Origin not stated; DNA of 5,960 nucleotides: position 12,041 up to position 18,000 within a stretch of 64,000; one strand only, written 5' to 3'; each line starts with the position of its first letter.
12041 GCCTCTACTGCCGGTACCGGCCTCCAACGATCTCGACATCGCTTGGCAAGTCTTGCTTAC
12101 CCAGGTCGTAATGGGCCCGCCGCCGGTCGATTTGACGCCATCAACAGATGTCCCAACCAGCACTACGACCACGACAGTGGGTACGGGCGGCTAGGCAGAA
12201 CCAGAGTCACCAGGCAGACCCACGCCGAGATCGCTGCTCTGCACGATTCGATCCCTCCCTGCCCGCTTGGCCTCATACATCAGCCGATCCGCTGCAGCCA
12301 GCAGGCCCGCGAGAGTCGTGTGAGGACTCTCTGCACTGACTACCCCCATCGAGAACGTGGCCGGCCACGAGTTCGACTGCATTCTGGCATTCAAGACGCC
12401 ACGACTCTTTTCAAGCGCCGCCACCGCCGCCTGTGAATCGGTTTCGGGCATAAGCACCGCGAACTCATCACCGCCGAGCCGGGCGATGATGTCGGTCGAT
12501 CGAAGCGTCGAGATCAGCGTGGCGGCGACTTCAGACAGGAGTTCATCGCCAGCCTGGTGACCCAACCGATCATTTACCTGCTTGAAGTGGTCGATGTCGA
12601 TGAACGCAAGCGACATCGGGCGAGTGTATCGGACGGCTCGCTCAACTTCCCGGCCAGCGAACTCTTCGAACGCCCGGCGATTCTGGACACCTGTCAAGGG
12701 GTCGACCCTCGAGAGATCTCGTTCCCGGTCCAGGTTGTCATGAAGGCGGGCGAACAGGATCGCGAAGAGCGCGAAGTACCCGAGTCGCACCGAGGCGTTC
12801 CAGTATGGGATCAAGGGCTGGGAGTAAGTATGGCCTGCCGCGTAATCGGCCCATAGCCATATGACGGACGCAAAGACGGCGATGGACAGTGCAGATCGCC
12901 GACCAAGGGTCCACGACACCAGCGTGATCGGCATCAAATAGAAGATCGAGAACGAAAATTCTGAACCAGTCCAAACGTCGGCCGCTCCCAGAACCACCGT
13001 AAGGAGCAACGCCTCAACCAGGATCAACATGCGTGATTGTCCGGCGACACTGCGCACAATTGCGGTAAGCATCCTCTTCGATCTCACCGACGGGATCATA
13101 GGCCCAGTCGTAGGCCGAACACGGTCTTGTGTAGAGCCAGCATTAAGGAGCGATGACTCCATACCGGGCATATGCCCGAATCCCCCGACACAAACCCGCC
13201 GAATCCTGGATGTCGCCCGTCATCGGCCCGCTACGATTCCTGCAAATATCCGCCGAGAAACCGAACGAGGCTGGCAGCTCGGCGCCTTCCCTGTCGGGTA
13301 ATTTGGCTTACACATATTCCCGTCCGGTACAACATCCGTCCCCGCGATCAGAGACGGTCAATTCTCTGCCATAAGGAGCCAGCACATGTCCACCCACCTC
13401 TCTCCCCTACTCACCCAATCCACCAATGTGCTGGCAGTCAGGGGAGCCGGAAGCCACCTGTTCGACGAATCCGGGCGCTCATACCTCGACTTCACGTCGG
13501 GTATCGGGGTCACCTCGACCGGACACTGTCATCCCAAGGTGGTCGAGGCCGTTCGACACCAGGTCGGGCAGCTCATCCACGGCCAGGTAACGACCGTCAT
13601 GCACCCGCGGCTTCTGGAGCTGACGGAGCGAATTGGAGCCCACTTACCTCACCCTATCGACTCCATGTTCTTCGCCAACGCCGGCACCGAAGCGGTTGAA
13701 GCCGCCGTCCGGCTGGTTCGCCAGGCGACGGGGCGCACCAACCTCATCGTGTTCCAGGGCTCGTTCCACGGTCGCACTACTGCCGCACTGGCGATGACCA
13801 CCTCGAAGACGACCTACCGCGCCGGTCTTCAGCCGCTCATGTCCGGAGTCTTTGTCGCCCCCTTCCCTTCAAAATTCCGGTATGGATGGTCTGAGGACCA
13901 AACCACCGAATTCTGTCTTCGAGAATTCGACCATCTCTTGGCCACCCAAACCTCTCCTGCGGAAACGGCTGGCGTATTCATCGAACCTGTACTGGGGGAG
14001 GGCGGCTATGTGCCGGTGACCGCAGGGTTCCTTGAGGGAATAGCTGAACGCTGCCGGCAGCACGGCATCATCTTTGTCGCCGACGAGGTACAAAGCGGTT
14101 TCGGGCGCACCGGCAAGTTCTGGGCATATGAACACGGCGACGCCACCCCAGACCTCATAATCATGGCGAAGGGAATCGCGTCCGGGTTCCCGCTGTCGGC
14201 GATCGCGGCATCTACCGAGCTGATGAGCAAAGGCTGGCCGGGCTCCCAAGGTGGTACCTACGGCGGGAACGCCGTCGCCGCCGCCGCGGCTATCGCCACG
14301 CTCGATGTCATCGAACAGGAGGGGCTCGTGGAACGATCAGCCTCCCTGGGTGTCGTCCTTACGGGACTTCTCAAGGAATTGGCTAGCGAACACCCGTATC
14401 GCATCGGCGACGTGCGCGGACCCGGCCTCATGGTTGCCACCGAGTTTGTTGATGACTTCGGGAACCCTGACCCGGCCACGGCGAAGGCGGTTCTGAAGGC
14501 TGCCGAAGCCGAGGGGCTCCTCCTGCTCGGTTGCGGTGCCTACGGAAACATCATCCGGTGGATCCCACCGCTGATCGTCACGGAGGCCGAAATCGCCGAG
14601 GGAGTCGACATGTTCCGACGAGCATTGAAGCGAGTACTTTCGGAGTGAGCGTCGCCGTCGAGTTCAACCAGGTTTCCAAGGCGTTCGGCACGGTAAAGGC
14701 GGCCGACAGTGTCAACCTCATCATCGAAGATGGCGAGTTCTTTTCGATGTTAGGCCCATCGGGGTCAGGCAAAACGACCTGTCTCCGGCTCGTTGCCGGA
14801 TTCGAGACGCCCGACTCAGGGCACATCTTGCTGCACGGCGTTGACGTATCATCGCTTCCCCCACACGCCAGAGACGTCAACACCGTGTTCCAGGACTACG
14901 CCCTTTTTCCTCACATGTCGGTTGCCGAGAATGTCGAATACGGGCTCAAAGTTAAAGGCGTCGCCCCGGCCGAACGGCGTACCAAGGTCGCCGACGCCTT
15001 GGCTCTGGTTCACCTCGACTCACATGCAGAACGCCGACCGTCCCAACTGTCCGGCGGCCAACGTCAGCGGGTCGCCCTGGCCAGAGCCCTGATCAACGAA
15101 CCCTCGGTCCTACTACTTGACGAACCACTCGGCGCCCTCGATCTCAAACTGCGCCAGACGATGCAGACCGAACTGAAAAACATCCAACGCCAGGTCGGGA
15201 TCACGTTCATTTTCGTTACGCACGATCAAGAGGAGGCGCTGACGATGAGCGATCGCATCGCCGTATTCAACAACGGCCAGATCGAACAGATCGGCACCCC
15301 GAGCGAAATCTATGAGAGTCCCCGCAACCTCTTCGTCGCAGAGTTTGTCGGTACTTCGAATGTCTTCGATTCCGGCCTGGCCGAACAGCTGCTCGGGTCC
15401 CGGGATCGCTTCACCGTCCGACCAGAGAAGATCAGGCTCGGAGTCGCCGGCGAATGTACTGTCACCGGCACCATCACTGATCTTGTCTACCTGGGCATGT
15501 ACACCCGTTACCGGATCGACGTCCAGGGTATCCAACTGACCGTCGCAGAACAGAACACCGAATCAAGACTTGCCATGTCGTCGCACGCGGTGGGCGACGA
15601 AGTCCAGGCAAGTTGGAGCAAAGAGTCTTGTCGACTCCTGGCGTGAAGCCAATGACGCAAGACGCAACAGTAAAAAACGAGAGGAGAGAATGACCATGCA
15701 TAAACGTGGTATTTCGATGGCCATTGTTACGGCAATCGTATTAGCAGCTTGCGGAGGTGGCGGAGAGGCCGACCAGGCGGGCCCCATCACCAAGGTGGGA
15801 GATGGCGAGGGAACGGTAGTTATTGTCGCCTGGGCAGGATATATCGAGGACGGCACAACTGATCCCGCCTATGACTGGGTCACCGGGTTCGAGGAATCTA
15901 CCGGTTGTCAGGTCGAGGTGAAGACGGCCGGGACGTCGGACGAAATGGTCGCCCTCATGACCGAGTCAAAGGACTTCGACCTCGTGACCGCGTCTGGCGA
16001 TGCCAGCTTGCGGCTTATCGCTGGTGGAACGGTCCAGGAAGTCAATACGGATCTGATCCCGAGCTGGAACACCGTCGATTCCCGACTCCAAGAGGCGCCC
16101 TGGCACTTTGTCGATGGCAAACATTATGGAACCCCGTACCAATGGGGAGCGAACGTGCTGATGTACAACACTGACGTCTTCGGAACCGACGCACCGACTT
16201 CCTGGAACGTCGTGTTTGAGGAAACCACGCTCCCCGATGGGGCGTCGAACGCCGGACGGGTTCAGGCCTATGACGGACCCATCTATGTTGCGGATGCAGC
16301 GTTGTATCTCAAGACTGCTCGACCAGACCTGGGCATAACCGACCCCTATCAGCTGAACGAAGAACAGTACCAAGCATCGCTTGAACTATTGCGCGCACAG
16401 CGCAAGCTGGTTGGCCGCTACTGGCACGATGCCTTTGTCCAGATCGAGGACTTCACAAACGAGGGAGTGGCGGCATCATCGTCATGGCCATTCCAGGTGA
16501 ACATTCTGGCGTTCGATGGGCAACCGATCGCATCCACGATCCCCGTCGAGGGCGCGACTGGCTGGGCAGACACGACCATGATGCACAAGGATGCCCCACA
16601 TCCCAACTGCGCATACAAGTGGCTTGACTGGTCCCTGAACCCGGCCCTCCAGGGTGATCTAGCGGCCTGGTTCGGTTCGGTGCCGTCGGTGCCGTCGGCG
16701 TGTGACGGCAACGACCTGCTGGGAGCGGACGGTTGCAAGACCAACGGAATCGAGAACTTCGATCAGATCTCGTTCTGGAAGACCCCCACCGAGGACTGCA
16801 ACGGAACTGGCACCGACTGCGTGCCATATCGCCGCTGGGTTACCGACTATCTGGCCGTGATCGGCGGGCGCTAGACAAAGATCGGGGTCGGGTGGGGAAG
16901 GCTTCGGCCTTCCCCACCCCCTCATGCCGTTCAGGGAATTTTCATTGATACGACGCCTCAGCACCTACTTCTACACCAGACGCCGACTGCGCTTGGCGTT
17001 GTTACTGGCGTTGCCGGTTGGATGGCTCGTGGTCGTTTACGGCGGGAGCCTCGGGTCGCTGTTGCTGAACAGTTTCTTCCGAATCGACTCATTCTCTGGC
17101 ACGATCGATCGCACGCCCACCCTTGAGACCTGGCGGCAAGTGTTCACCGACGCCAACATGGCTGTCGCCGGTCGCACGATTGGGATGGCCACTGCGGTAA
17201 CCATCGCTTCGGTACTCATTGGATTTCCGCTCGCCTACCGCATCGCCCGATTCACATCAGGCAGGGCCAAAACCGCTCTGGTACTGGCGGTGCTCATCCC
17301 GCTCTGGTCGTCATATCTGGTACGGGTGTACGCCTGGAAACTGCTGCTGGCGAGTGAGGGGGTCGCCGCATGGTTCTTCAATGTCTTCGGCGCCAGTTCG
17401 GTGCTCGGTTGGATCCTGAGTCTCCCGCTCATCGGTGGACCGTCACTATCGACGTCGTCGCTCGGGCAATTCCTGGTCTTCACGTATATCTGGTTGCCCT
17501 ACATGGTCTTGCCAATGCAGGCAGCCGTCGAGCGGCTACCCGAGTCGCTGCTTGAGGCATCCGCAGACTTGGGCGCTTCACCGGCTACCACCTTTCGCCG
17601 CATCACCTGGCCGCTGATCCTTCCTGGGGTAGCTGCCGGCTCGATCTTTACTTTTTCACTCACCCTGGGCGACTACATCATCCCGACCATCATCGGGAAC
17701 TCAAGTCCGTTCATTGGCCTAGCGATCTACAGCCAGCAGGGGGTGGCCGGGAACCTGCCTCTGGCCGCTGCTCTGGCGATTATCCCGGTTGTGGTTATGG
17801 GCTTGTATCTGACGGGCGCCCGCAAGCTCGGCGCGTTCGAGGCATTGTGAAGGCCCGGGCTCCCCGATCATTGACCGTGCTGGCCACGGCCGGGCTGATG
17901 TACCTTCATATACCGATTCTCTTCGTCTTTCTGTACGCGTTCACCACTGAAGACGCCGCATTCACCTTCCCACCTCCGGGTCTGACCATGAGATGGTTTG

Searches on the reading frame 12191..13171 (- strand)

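Call 59: search_protein_families(library=pfam, proteins=[window:12191-13171:-], max_evalue=0.00001)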
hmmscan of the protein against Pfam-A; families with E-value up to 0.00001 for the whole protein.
window:12191-13171:- (326 aa): 1 family
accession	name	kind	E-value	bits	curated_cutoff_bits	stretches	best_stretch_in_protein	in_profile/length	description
PF00990.26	GGDEF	-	3.2e-43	147.7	23.8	1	156-308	3-161/161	Diguanylate cyclase, GGDEF domain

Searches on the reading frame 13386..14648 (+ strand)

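Call 59: search_protein_families(library=pfam, proteins=[window:13386-14648:+], max_evalue=0.00001)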
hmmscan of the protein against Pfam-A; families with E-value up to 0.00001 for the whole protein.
window:13386-14648:+ (420 aa): 1 family
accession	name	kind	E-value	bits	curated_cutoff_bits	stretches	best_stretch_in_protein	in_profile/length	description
PF00202.27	Aminotran_3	-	1.2e-117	393.5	30.5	1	14-414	10-403/403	Aminotransferase class-III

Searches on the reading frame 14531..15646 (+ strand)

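Call 59: search_protein_families(library=pfam, proteins=[window:14531-15646:+], max_evalue=0.00001)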
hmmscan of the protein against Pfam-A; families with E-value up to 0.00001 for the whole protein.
window:14531-15646:+ (371 aa): 2 families
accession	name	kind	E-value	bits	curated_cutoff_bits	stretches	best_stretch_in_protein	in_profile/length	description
PF00005.33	ABC_tran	-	1.4e-34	120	25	1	59-200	2-136/137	ABC transporter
PF08402.16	TOBE_2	-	6.8e-17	61.8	21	1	295-370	2-76/76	TOBE domain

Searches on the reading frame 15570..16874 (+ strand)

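Call 59: search_protein_families(library=pfam, proteins=[window:15570-16874:+], max_evalue=0.00001)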
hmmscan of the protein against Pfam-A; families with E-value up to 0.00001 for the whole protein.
window:15570-16874:+ (434 aa): 3 families
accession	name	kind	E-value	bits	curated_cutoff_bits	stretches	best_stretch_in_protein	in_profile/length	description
PF13416.11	SBP_bac_8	-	1.6e-22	81.1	27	1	103-379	2-267/279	Bacterial extracellular solute-binding protein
PF01547.30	SBP_bac_1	-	4.4e-17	63.5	26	1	97-361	5-306/307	Bacterial extracellular solute-binding protein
PF13343.11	SBP_bac_6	-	7.9e-09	35.8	24.6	0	142-213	17-84/245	Bacterial extracellular solute-binding protein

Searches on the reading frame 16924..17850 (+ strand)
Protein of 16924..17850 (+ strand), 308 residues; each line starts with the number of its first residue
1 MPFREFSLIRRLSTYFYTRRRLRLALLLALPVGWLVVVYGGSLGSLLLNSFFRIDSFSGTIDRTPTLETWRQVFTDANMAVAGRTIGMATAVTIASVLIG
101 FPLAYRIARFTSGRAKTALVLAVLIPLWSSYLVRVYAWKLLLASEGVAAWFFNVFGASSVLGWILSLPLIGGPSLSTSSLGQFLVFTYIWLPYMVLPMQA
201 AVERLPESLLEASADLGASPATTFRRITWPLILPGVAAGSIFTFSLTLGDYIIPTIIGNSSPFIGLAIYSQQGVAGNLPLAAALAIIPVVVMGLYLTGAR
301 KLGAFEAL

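Call 59: search_protein_families(library=pfam, proteins=[window:16924-17850:+], max_evalue=0.00001)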
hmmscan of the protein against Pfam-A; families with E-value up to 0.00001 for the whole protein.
window:16924-17850:+ (308 aa): 1 family
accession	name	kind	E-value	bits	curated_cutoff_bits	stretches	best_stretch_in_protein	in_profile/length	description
PF00528.27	BPD_transp_1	-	2.3e-11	44.2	26.4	1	174-293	48-168/184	Binding-protein-dependent transport system inner membrane component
